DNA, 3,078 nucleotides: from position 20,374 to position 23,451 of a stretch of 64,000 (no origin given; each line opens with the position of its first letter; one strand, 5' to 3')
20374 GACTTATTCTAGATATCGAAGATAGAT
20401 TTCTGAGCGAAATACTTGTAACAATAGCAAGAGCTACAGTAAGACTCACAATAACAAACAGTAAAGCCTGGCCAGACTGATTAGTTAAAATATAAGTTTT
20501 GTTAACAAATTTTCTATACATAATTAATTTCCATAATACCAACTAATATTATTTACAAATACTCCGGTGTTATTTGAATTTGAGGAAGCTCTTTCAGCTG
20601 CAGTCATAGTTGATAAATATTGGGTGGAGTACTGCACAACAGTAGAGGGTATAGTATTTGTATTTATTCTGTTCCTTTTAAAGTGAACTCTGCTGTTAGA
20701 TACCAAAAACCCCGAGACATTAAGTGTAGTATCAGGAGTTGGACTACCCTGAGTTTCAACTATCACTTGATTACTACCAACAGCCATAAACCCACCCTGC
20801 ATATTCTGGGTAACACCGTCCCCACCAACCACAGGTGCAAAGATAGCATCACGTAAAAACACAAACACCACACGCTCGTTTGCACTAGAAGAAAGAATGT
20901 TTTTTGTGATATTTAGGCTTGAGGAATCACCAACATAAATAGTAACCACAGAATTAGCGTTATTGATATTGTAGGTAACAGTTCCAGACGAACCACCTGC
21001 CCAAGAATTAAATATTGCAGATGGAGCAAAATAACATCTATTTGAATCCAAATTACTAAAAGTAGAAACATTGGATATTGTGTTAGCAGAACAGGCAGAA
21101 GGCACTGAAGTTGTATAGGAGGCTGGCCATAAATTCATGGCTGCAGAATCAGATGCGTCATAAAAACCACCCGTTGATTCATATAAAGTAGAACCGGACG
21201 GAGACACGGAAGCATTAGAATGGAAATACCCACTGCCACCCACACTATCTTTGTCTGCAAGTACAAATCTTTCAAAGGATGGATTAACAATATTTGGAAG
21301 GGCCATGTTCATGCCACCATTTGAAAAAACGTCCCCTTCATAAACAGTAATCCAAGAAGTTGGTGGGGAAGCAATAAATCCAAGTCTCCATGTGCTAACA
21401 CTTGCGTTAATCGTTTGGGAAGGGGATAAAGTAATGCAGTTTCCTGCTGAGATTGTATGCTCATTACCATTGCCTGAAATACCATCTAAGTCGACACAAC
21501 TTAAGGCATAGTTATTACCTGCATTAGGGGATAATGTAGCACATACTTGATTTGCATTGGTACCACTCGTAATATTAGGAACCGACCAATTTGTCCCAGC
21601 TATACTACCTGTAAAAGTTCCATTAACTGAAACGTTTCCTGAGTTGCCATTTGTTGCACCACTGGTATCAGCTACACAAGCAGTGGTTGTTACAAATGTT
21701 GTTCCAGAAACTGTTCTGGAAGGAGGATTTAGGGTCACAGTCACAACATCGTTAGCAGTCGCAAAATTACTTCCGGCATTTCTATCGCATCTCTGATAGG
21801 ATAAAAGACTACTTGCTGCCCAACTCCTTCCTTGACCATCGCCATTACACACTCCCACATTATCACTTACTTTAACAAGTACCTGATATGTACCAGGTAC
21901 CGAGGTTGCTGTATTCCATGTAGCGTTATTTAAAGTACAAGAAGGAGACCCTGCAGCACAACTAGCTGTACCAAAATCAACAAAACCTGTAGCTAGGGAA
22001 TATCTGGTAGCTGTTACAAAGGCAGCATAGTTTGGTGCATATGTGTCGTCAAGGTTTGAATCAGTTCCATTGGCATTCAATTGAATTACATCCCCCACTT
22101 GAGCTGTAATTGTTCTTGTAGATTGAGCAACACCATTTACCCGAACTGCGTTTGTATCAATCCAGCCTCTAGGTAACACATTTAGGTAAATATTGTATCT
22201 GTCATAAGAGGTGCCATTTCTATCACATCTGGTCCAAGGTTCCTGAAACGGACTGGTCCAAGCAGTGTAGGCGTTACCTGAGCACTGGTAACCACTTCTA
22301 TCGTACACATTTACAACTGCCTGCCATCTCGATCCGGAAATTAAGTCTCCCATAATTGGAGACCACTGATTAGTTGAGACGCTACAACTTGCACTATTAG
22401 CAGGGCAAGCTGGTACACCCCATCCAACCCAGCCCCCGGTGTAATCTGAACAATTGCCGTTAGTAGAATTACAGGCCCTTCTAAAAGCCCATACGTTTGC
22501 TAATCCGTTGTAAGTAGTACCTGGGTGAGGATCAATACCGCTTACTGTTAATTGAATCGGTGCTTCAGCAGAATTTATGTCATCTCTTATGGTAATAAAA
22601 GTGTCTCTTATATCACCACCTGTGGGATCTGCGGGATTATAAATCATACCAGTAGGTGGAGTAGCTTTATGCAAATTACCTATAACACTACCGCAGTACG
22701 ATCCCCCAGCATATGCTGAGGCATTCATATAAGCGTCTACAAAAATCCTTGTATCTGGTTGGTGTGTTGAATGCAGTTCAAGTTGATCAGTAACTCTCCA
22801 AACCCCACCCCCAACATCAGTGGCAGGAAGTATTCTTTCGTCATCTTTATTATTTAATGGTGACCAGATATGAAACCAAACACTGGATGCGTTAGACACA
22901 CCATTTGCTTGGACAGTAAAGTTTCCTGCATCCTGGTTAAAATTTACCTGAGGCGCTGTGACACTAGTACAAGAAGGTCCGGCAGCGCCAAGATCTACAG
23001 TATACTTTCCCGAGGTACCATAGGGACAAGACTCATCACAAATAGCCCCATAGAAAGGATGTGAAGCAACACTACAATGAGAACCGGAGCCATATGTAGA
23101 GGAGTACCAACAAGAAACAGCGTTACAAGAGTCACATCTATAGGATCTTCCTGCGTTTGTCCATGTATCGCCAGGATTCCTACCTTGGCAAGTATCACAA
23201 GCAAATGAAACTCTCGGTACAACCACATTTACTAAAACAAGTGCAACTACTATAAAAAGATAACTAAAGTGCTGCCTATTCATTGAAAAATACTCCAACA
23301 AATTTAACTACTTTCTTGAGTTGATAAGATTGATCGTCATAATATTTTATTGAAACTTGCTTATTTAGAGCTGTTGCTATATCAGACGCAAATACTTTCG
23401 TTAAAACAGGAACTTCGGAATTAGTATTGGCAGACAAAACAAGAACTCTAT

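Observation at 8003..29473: Complete monoderm-style T4P locus (pilB-pilT-pilC-pilD-pilins-pilMNO) with no secretin and an unusually large pilin complement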

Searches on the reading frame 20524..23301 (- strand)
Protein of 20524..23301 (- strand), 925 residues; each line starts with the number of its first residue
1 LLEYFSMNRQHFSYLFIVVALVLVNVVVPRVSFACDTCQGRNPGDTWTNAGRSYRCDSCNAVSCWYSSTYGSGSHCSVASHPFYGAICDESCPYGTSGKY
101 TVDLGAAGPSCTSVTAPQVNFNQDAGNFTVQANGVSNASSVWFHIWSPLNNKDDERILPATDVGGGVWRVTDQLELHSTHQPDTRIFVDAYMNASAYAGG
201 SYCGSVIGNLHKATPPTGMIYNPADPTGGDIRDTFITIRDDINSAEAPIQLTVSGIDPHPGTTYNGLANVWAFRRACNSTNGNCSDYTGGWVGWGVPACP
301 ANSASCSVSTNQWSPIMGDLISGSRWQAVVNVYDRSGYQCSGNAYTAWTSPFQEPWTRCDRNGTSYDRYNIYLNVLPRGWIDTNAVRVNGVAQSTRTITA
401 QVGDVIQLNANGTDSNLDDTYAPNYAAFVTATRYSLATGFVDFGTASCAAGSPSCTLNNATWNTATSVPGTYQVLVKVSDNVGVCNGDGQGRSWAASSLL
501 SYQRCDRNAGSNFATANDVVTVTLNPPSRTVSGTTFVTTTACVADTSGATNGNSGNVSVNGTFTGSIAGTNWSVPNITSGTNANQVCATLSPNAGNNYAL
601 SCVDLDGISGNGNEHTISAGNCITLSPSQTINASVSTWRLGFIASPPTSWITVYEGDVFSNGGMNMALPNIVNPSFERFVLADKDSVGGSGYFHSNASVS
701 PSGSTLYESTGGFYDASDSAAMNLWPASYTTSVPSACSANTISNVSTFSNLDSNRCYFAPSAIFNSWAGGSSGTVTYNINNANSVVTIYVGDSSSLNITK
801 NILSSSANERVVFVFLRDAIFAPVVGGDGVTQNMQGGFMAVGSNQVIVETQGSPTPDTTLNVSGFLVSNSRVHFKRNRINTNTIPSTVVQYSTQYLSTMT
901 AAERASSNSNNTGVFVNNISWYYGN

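Call 4: search_protein_families(library=pfam, max_evalue=0.01, proteins=[window:20524-23301:-])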
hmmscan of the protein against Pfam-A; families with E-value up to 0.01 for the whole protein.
window:20524-23301:- (925 aa): 1 family
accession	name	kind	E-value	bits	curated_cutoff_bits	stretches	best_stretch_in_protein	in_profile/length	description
PF08481.16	GBS_Bsp-like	-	0.00014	22.2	31.6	1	120-181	4-68/92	GBS Bsp-like repeat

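Call 9: find_homologous_proteins(query=window:20524-23301:-)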
Query window:20524-23301:- (925 aa): 4 proteins with E <= 0.001 among 8000 candidates.
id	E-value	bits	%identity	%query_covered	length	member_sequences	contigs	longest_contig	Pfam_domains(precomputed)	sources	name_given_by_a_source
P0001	0.0e+0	2018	96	99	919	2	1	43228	-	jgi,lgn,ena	-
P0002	0.0e+0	1203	59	99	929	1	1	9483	PF08481.17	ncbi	-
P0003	7.1e-261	886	47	99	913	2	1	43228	-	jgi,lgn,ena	-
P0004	1.9e-253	861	49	99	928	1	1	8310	-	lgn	-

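Call 14: find_encoding_contigs(protein=P0002, flank=10000, max_places=4)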
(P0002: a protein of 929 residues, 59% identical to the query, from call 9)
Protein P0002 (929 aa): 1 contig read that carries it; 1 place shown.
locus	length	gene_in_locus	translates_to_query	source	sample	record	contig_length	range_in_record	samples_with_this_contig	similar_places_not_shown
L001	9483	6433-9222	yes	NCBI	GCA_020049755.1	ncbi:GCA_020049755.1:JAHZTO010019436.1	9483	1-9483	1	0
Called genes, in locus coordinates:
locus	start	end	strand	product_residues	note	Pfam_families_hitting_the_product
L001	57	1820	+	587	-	PF05157:MshEN, PF00437:T2SSE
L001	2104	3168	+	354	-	PF00437:T2SSE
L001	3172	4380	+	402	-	PF28597:T2SSF_N, PF00482:T2SSF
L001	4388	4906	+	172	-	PF07963:N_methyl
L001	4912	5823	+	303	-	PF06750:A24_N_bact, PF01478:Peptidase_A24 (weak)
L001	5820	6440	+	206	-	-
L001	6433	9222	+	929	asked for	PF08481:GBS_Bsp-like (weak)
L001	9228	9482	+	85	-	?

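Call 17: find_encoding_contigs(protein=P0001, flank=10000, max_places=3)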
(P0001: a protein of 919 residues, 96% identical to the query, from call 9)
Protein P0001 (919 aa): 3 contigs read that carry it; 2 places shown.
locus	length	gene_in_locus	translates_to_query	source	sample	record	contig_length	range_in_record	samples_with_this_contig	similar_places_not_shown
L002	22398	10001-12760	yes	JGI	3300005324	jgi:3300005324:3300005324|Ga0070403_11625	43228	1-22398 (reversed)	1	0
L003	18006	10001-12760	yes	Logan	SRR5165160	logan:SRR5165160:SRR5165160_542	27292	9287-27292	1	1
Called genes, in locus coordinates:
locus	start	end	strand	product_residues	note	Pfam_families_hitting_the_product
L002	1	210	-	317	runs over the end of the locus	PF01368:DHH, PF02833:DHHA2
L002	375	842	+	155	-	-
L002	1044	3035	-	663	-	PF02518:HATPase_c, PF00204:DNA_gyraseB, PF01751:Toprim, PF00986:DNA_gyraseB_C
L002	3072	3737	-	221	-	PF13177:DNA_pol3_delta2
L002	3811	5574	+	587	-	PF05157:MshEN, PF00437:T2SSE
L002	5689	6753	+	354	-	PF00437:T2SSE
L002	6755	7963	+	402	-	PF28597:T2SSF_N, PF00482:T2SSF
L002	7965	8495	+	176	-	PF07963:N_methyl (weak)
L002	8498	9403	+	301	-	PF06750:A24_N_bact, PF01478:Peptidase_A24 (weak)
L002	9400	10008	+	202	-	-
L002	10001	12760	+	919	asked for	-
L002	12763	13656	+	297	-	-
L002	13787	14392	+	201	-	-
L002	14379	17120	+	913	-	-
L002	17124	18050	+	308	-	-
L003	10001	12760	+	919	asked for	-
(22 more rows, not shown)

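Call 18: find_encoding_contigs(protein=P0004, flank=10000, max_places=3)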
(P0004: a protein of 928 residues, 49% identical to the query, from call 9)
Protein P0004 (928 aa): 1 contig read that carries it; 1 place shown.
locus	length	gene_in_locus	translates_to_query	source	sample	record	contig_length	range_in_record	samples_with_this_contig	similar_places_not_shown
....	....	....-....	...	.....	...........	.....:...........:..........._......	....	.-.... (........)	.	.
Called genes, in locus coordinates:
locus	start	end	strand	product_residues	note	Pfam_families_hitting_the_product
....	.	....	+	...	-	?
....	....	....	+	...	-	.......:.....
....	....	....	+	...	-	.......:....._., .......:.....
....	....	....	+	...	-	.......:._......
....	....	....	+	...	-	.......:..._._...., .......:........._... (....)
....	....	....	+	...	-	-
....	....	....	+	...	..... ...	-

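Call 34: search_protein_representatives(alignment_id=A1)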
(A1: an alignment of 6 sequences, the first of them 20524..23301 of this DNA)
Query: 6 sequences, 928 profile positions. Proteins with E-value up to 0.001 (for the whole library): 147; up to 1e-10: 87; up to 1e-30: 5. The best 147 are listed.
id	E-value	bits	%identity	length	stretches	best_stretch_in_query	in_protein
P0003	0.0e+00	1613.9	-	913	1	1-928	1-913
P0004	0.0e+00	1500.9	-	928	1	2-928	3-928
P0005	4.0e-42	160.7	-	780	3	512-925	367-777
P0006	1.1e-39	152.7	-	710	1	513-928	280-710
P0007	7.1e-33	130.1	-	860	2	593-924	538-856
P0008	7.3e-28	113.5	-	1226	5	72-199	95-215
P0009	5.0e-26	107.4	-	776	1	523-924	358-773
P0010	1.7e-23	99.0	-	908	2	688-924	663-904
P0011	2.9e-23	98.3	-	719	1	507-922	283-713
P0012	9.7e-23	96.5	-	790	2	527-908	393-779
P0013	4.5e-22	94.3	-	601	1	524-926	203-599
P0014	5.3e-22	94.1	-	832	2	448-924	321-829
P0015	7.6e-22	93.6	-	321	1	633-924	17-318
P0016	9.6e-22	93.2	-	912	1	628-927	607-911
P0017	1.0e-21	93.2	-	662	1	544-900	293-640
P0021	8.0e-21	90.2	-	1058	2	560-924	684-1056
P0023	4.2e-20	87.8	-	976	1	539-925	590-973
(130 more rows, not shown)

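Call 36: search_protein_families(library=pfam, max_evalue=0.01, proteins=[P0005, P0006, P0007, P0009, P0011, P0013, P0014, P0016, P0021, P0023])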
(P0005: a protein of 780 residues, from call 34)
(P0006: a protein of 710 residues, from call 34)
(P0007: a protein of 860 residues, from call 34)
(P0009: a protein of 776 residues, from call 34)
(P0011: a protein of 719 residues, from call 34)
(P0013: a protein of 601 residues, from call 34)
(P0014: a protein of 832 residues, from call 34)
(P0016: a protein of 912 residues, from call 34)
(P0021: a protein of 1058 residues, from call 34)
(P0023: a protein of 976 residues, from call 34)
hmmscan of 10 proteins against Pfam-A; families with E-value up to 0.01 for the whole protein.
P0005 (780 aa): 0 families

P0006 (710 aa): 0 families

P0007 (860 aa): 1 family
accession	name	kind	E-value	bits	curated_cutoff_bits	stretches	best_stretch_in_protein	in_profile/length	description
PF08481.16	GBS_Bsp-like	-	3.9e-16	59.2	31.6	1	125-200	8-87/92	GBS Bsp-like repeat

P0009 (776 aa): 0 families

P0011 (719 aa): 0 families

P0013 (601 aa): 0 families

P0014 (832 aa): 0 families

P0016 (912 aa): 1 family
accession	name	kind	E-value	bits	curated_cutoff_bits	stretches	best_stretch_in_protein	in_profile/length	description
PF16841.11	CBM60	-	2.6e-09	37.9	28.2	1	307-398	2-76/91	Ca-dependent carbohydrate-binding module xylan-binding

P0021 (1058 aa): 0 families

P0023 (976 aa): 3 families
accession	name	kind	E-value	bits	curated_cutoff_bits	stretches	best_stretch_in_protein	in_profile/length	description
PF25788.1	Ig_Rha78A_N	-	7.2e-10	39.5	27.4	1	371-449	19-96/105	Rha78A-like, N-terminal immunoglobulin domain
PF25059.1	FN3_DSCAM-DSCAML_C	-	0.0029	18.4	39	1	391-446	21-75/89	DSCAM/DSCAML C-terminal Fn3-like domain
PF00041.27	fn3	-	0.007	17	25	0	374-441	18-74/84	Fibronectin type III domain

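Call 46: find_related_loci(query=A1, collection=genome_contigs, flank=10000)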
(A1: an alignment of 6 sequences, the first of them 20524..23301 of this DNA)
Query A1 (925 aa) in genome_contigs; peptide patterns used: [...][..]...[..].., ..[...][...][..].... (x = any residue, [..] = any of these).
31 stretches matched a pattern, but none encodes a relative of the query by tblastn (E <= 1e-3).

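Call 48: predict_structure(alignment_id=A1)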
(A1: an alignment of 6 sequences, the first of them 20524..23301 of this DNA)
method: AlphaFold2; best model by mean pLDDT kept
length: 925 residues; sequences in the alignment: 6
mean_pLDDT: 46.3   pTM: 0.29
mean pLDDT of the five models: 46.3, 45.5, 41.0, 40.6, 40.6
residues with pLDDT >= 90: 0; 70-90: 114; 50-70: 226; < 50: 585
segments of 3 or more residues with pLDDT < 50: 1-37, 48-54, 56-140, 146-186, 194-200, 204-253, 255-266, 273-291, 299-328, 339-378, 415-424, 481-516, 526-531, 534-551, 593-596, 607-612, 645-728, 768-771, 782-784, 826-831, 850-864, 868-925
pLDDT, mean of each block of 10 residues (from residue 1): 36 44 29 42 49 45 32 35 33 38 31 42 33 46 47 40 36 30 44 47 44 23 23 25 32 46 49 46 41 51 46 35 41 52 30 33 41 42 71 73 79 46 50 65 70 69 74 65 31 25 30 45 57 46 41 71 74 69 77 56 57 53 71 64 48 30 28 30 28 28 25 25 36 71 63 70 52 61 61 68 59 73 50 60 59 42 49 35 30 31 29 26 22
secondary structure, 60 per line:
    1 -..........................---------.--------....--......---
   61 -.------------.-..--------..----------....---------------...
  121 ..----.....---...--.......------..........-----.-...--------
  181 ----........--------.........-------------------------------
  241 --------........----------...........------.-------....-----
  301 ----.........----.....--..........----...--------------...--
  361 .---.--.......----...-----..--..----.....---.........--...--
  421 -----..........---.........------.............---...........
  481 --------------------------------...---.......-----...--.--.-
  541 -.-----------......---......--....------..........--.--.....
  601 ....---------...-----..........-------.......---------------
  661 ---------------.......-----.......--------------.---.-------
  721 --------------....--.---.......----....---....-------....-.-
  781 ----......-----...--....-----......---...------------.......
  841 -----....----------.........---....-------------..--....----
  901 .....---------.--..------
elements in order (helices of 4 or more, strands of 3 or more residues): H2-27 E46-49 E52-57 E99-102 E118-122 E127-131 E140-146 E153-159 E185-192 E201-209 E249-256 E267-277 E292-295 E305-313 H318-322 E325-334 E339-341 E356-358 E368-374 E379-381 E397-401 E405-413 E426-435 E439-447 E454-463 E470-480 E519-525 E531-533 E554-559 E563-568 E571-574 E581-590 E596-604 E614-616 E622-631 E639-645 E676-682 E688-694 H735-738 H745-750 E756-759 H763-766 E774-777 E785-790 E796-798 E801-804 E810-815 E819-821 E834-840 E846-849 E860-868 E872-875 E893-896 H901-905

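Call 94: list_cluster_members(proteins=[P0152, window:20524-23283:-, window:16161-18902:-])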
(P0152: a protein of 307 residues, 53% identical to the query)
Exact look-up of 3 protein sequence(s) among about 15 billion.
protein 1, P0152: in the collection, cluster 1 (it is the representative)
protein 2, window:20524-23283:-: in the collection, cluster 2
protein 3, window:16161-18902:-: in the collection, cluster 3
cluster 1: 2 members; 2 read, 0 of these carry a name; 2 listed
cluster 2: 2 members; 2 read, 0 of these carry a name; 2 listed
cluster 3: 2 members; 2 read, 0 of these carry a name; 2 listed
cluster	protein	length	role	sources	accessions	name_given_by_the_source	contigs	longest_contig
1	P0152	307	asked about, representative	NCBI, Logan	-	-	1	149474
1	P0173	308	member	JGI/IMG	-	-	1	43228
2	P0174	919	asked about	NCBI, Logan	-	-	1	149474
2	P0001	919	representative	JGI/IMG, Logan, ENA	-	-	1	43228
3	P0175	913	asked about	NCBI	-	-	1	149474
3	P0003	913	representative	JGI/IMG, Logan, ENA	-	-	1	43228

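Call 95: find_encoding_contigs(protein=window:20524-23283:-, flank=1000, max_places=3)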
Protein window:20524-23283:- (919 aa): no gene with exactly this product is on record in the collection.
